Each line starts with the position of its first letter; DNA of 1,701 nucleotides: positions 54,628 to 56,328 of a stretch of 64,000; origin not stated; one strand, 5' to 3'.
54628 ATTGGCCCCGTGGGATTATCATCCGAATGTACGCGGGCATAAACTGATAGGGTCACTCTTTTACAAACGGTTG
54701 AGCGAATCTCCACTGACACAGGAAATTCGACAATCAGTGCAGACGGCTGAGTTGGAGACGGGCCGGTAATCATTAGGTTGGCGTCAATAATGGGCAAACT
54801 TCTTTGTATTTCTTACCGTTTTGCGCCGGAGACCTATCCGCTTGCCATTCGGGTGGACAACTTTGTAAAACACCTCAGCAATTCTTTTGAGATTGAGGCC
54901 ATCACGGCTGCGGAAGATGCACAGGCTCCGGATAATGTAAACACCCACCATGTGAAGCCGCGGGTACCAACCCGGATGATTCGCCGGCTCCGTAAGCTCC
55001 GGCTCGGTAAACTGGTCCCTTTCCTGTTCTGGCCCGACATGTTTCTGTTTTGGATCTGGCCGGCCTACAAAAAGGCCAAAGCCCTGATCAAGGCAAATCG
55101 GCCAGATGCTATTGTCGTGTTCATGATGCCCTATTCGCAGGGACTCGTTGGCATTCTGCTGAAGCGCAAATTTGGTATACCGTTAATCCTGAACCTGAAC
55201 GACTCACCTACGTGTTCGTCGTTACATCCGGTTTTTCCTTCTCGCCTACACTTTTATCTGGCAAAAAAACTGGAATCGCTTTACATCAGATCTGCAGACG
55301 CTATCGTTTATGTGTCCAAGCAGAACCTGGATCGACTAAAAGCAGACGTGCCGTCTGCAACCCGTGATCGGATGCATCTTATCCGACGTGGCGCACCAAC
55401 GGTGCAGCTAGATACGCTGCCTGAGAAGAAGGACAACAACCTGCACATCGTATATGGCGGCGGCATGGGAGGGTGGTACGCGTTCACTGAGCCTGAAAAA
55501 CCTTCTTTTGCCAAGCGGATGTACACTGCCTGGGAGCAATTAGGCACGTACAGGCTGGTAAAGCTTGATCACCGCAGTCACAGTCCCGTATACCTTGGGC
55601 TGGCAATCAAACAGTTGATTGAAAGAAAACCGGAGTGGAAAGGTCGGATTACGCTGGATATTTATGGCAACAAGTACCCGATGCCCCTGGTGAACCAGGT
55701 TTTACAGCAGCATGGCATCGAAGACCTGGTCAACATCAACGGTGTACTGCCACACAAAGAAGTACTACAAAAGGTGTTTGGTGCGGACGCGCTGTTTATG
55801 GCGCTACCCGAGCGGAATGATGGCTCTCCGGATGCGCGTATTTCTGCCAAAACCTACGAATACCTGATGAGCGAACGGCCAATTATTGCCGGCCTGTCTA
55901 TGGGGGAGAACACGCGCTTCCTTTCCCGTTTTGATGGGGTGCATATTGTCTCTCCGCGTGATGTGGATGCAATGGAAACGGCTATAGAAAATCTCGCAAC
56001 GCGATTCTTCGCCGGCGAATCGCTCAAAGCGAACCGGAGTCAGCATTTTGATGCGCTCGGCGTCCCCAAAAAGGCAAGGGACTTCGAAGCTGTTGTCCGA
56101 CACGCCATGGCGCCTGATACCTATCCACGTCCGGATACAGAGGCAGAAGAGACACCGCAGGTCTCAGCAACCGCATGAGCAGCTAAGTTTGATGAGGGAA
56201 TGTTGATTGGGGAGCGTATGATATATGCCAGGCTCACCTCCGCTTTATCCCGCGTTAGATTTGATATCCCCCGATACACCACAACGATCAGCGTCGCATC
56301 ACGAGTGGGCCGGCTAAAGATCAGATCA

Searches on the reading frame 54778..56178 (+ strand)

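Call 67: search_protein_families(library=pfam, proteins=[window:54778-56178:+], max_evalue=0.00001)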
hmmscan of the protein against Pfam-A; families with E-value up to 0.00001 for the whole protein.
window:54778-56178:+ (466 aa): 2 families
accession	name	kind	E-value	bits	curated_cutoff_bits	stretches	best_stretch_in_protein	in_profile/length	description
PF13439.12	Glyco_transf_4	-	1.5e-10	41.8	28.5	1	28-206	10-166/170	Glycosyltransferase Family 4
PF13579.12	Glyco_trans_4_4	-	3.7e-10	40.8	29.7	1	26-204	7-157/158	Glycosyl transferase 4-like domain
